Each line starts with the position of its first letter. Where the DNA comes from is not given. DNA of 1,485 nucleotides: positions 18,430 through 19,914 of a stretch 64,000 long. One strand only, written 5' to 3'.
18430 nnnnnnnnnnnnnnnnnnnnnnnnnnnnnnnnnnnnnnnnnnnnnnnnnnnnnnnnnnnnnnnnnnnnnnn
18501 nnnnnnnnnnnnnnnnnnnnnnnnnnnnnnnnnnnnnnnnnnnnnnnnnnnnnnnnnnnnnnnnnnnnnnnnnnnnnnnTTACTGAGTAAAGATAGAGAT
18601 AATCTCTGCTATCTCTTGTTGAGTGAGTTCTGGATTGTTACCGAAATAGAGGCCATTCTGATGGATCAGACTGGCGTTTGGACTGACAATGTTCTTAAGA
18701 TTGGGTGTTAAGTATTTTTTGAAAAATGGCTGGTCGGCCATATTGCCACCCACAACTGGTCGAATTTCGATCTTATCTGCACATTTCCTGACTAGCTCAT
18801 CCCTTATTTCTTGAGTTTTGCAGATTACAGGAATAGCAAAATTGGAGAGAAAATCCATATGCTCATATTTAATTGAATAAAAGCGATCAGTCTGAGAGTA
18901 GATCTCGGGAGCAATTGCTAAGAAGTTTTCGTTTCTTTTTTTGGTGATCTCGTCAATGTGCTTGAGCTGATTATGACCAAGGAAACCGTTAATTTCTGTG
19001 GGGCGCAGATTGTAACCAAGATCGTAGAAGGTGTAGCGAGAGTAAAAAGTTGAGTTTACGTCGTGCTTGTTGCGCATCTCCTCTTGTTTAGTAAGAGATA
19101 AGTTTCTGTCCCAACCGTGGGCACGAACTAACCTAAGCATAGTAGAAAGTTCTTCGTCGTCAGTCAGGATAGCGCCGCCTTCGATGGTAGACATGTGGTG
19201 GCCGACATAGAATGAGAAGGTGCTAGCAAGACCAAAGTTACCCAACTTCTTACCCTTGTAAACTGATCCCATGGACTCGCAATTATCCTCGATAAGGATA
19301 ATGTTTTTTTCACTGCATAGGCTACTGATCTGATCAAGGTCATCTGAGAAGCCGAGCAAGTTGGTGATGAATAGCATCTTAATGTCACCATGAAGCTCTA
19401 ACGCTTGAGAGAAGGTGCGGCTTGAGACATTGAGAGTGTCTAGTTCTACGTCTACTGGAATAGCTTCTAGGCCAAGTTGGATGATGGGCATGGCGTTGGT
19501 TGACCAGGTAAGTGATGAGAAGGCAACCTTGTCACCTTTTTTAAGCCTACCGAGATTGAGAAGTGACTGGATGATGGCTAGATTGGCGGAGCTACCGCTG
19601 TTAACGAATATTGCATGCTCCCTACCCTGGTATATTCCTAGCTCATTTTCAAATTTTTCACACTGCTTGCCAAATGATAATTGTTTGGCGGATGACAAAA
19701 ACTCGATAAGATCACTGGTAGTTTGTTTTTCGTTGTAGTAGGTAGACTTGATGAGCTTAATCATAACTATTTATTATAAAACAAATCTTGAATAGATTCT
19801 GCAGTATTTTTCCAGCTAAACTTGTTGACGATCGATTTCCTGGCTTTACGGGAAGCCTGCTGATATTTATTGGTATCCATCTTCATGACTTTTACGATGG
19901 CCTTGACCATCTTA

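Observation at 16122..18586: Plus-strand GtrB-like / GtrC-like two-gene module, AT-richer than surroundings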

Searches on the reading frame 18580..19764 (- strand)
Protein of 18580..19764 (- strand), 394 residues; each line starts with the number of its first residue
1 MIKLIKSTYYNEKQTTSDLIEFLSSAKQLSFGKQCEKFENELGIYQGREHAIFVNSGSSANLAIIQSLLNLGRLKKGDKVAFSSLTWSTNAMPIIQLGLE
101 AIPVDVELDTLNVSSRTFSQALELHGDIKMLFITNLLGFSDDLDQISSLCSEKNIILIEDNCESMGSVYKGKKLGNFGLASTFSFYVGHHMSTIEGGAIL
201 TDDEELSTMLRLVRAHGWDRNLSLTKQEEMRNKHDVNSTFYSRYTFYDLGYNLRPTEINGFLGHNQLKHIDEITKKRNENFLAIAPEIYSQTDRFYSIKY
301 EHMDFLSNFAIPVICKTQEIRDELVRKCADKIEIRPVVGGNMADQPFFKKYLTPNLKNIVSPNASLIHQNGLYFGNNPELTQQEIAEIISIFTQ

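Call 8: search_protein_families(library=pfam, proteins=[window:18580-19764:-], max_evalue=0.01)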
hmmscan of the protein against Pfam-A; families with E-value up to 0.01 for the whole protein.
window:18580-19764:- (394 aa): 3 families
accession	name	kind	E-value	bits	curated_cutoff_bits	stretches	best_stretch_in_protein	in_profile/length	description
PF01041.23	DegT_DnrJ_EryC1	-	1e-60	206.3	19.8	1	13-391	5-358/360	DegT/DnrJ/EryC1/StrS aminotransferase family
PF00266.25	Aminotran_5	-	0.00064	19.2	21.5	1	49-167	62-182/371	Aminotransferase class-V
PF01053.26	Cys_Met_Meta_PP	-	0.00073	18.6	27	1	37-214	56-226/381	Cys/Met metabolism PLP-dependent enzyme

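Call 9: search_protein_families(library=ncbifam, proteins=[window:18580-19764:-], max_evalue=0.01)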
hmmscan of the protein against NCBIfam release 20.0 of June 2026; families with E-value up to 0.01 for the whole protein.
window:18580-19764:- (394 aa): 13 families
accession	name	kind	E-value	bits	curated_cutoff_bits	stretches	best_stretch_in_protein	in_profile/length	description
NF011936.0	PRK15407.1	equivalog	1.9e-62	211.4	423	1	27-392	59-432/440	lipopolysaccharide biosynthesis protein RfbH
TIGR03588.1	PseC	equivalog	5.8e-45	153.8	423.5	1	26-286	23-274/380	UDP-4-amino-4,6-dideoxy-N-acetyl-beta-L-altrosamine transaminase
TIGR04181.1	NHT_00031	hypoth_equivalog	7.3e-37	127.1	420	1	23-361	20-348/359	LegC family aminotransferase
NF008658.2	PRK11658.1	equivalog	4e-29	101.4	631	1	29-279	29-262/379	UDP-4-amino-4-deoxy-L-arabinose aminotransferase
NF008687.0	PRK11706.1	equivalog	2.2e-27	95.8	375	1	29-282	30-261/375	dTDP-4-amino-4,6-dideoxygalactose transaminase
TIGR02379.1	ECA_wecE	subfamily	1e-22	80.4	434.85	1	28-280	29-260/376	dTDP-4-amino-4,6-dideoxy-D-glucose transaminase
TIGR04427.1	PLP_DesI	equivalog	4.8e-15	55.5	650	1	78-222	91-233/390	dTDP-4-dehydro-6-deoxyglucose aminotransferase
TIGR00858.1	bioF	equivalog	1.3e-05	24.1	426.45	1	27-86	58-119/365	8-amino-7-oxononanoate synthase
NF006003.0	PRK08133.1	equivalog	1.4e-05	23.9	522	1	36-217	69-244/396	O-succinylhomoserine sulfhydrylase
NF004609.0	PRK05939.1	equivalog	0.00032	19.7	555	1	51-200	79-220/412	cystathionine gamma-synthase family protein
NF047599.1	SerpalmtaseBetaP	equivalog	0.0014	17.4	500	0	35-70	90-125/394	serine palmitoyltransferase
NF005526.0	PRK07179.1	equivalog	0.004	15.8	428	0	21-69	87-135/407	alpha-hydroxyketone-type quorum-sensing autoinducer synthase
NF005871.0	PRK07811.1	equivalog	0.0056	15.3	513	1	127-213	146-234/389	cystathionine gamma-synthase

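Call 52: find_homologous_proteins(query=window:18580-19764:-, max_evalue=1e-80)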
Query window:18580-19764:- (394 aa): 5514 proteins with E <= 1e-80 among 8000 candidates; the best 120 are listed.
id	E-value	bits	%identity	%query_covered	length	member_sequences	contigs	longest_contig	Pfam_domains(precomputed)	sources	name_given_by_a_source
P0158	3.0e-261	884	100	100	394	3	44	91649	PF01041.24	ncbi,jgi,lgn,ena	jgi:CDP-4-dehydro-6-deoxyglucose reductase, E1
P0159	2.9e-259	877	99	100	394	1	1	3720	PF01041.24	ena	-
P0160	4.5e-203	692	77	100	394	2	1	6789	PF01053.27,PF01041.24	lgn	-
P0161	5.0e-188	643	71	100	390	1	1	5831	PF00266.26,PF01053.27,PF01041.24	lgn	-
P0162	1.1e-187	641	70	100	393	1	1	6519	PF01053.27,PF01041.24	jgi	jgi:CDP-4-dehydro-6-deoxyglucose reductase, E1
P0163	2.1e-186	637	70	100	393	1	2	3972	PF01053.27,PF01041.24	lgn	-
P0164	2.3e-186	637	71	100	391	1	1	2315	PF00266.26,PF01053.27,PF01041.24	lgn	-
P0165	4.7e-185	633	70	100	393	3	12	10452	PF01053.27,PF01041.24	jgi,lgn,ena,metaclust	metaclust:\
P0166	1.5e-184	631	70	100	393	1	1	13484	PF01053.27,PF01041.24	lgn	-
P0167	5.9e-184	629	68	99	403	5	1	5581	PF01053.27,PF01041.24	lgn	-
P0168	7.0e-183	626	68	100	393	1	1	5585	PF01041.24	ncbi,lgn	ncbi:MAG: DegT/DnrJ/EryC1/StrS family aminotransferase [Patescibacteria group bacterium]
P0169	9.0e-183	625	68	100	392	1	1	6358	PF01053.27,PF01041.24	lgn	-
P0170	1.4e-182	625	69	100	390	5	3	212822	PF01053.27,PF01041.24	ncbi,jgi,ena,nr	ncbi:MAG: DegT/DnrJ/EryC1/StrS aminotransferase [Candidatus Levybacteria bacterium CG_4_10_14_0_8_um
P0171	1.7e-182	624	68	99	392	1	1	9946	PF01053.27,PF01041.24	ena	-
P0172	2.3e-182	624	68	100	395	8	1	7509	PF01053.27,PF01041.24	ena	-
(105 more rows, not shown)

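Call 53: find_encoding_contigs(protein=P0158, flank=7000, max_places=8)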
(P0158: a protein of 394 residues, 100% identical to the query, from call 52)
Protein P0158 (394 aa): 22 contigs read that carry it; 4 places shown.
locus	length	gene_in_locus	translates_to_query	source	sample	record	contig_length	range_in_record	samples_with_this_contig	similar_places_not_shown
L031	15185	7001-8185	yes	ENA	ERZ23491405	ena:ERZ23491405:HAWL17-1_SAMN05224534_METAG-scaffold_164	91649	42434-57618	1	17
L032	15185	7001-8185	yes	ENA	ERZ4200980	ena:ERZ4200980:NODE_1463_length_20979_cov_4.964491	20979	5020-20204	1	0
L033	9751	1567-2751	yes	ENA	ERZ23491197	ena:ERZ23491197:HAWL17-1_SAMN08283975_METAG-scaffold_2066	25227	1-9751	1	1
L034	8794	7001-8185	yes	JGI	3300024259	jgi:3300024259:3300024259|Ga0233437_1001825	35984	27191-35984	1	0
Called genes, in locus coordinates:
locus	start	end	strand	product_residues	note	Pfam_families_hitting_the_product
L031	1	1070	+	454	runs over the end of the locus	-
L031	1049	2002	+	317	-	-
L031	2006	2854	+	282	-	PF05575:V_cholerae_RfbT, PF05050:Methyltransf_21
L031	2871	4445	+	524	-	PF00515:TPR_1 (weak), PF07719:TPR_2 (weak), PF13374:TPR_10 (faint)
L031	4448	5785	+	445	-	-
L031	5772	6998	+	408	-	PF00534:Glycos_transf_1, PF13692:Glyco_trans_1_4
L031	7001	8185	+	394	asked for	PF01041:DegT_DnrJ_EryC1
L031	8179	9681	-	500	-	-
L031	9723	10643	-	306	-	PF00535:Glycos_transf_2, PF10111:Glyco_tranf_2_2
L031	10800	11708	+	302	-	PF01073:3Beta_HSD (weak), PF01370:Epimerase, PF02719:Polysacc_synt_2, PF04321:RmlD_sub_bind, PF16363:GDP_Man_Dehyd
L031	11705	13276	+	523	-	PF09913:DUF2142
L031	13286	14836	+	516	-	-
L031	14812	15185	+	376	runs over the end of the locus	-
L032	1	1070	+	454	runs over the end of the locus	-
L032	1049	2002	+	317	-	-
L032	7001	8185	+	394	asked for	PF01041:DegT_DnrJ_EryC1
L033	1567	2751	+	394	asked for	PF01041:DegT_DnrJ_EryC1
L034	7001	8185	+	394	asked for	PF01041:DegT_DnrJ_EryC1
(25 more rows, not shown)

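Call 54: find_encoding_contigs(protein=P0166, flank=7000, max_places=2)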
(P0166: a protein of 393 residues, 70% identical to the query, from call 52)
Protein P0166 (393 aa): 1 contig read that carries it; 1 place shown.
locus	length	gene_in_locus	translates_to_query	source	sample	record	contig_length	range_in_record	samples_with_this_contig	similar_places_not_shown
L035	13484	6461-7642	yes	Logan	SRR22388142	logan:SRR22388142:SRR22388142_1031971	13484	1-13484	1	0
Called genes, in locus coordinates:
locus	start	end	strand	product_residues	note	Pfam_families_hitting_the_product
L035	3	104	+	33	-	?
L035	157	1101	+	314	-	PF01073:3Beta_HSD (faint), PF01370:Epimerase, PF02719:Polysacc_synt_2 (faint), PF16363:GDP_Man_Dehyd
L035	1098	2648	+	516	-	PF00515:TPR_1 (faint), PF07719:TPR_2 (weak), PF13414:TPR_11 (weak)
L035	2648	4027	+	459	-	-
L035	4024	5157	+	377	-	PF13439:Glyco_transf_4, PF00534:Glycos_transf_1, PF13692:Glyco_trans_1_4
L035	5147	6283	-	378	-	PF13439:Glyco_transf_4, PF00534:Glycos_transf_1, PF13692:Glyco_trans_1_4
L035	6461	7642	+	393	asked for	PF01041:DegT_DnrJ_EryC1, PF01053:Cys_Met_Meta_PP (weak)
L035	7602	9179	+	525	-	PF09913:DUF2142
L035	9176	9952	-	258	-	PF07021:MetW, PF13489:Methyltransf_23, PF13649:Methyltransf_25, PF13847:Methyltransf_31, PF08241:Methyltransf_11, PF08242:Methyltransf_12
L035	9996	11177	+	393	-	-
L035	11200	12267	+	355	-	PF01757:Acyl_transf_3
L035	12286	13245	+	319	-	-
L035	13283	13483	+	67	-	?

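Call 55: find_encoding_contigs(protein=P0170, flank=7000, max_places=2)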
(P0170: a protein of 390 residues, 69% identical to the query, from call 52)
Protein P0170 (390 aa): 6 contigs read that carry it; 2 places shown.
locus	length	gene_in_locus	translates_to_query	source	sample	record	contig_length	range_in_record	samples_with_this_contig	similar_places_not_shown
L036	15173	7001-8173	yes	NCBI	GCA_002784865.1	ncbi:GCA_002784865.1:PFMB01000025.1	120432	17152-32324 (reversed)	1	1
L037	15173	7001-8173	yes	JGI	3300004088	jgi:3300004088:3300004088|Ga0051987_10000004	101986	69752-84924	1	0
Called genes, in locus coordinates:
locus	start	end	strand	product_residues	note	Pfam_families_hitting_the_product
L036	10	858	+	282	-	PF00535:Glycos_transf_2, PF10111:Glyco_tranf_2_2 (weak)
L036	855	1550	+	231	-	PF13489:Methyltransf_23, PF01209:Ubie_methyltran, PF02353:CMAS, PF05175:MTS (weak), PF13847:Methyltransf_31, PF08241:Methyltransf_11, PF08242:Methyltransf_12, PF13649:Methyltransf_25, +2 more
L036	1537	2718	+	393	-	PF00534:Glycos_transf_1, PF13692:Glyco_trans_1_4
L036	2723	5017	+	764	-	PF09586:YfhO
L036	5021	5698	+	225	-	PF01209:Ubie_methyltran (weak), PF13489:Methyltransf_23, PF05175:MTS (weak), PF07021:MetW, PF13649:Methyltransf_25, PF13847:Methyltransf_31, PF08241:Methyltransf_11, PF08242:Methyltransf_12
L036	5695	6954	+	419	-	PF00534:Glycos_transf_1, PF13692:Glyco_trans_1_4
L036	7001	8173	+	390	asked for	PF01041:DegT_DnrJ_EryC1, PF01053:Cys_Met_Meta_PP (weak)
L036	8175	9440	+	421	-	PF00534:Glycos_transf_1, PF13692:Glyco_trans_1_4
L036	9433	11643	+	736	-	-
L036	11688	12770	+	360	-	-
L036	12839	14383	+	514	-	-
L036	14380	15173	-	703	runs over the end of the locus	PF13231:PMT_2 (weak), PF03717:PBP_dimer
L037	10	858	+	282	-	PF00535:Glycos_transf_2, PF10111:Glyco_tranf_2_2 (weak)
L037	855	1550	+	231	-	PF13489:Methyltransf_23, PF01209:Ubie_methyltran, PF02353:CMAS, PF05175:MTS (weak), PF13847:Methyltransf_31, PF08241:Methyltransf_11, PF08242:Methyltransf_12, PF13649:Methyltransf_25, +2 more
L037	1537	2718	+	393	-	PF00534:Glycos_transf_1, PF13692:Glyco_trans_1_4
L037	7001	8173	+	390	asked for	PF01041:DegT_DnrJ_EryC1, PF01053:Cys_Met_Meta_PP (weak)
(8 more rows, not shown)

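Call 56: find_encoding_contigs(protein=P0165, flank=7000, max_places=2)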
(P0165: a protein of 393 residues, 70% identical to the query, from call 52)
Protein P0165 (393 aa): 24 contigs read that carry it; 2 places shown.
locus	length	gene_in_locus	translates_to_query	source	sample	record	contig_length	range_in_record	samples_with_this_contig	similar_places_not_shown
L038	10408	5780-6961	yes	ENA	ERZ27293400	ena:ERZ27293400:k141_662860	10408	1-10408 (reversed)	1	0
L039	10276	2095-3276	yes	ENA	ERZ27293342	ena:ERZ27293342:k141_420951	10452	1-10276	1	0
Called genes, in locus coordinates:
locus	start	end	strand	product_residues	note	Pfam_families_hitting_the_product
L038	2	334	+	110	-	?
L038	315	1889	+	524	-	-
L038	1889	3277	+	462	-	-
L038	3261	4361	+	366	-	PF13439:Glyco_transf_4, PF20706:GT4-conflict, PF00534:Glycos_transf_1, PF13692:Glyco_trans_1_4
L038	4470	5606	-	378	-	PF13439:Glyco_transf_4, PF00534:Glycos_transf_1, PF13692:Glyco_trans_1_4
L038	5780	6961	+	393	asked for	PF01041:DegT_DnrJ_EryC1, PF01053:Cys_Met_Meta_PP (weak)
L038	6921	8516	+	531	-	PF09913:DUF2142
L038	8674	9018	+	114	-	-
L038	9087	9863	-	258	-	PF07021:MetW, PF13489:Methyltransf_23, PF13649:Methyltransf_25, PF13847:Methyltransf_31, PF08241:Methyltransf_11, PF08242:Methyltransf_12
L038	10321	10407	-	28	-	?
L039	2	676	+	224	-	?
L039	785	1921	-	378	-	PF13439:Glyco_transf_4, PF00534:Glycos_transf_1, PF13692:Glyco_trans_1_4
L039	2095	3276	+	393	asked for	PF01041:DegT_DnrJ_EryC1, PF01053:Cys_Met_Meta_PP (weak)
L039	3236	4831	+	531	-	PF09913:DUF2142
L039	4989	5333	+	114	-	-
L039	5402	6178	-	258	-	PF07021:MetW, PF13489:Methyltransf_23, PF13649:Methyltransf_25, PF13847:Methyltransf_31, PF08241:Methyltransf_11, PF08242:Methyltransf_12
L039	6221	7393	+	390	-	-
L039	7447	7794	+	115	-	-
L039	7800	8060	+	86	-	-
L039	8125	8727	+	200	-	-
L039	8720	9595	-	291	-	PF02661:Fic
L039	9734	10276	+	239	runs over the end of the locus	?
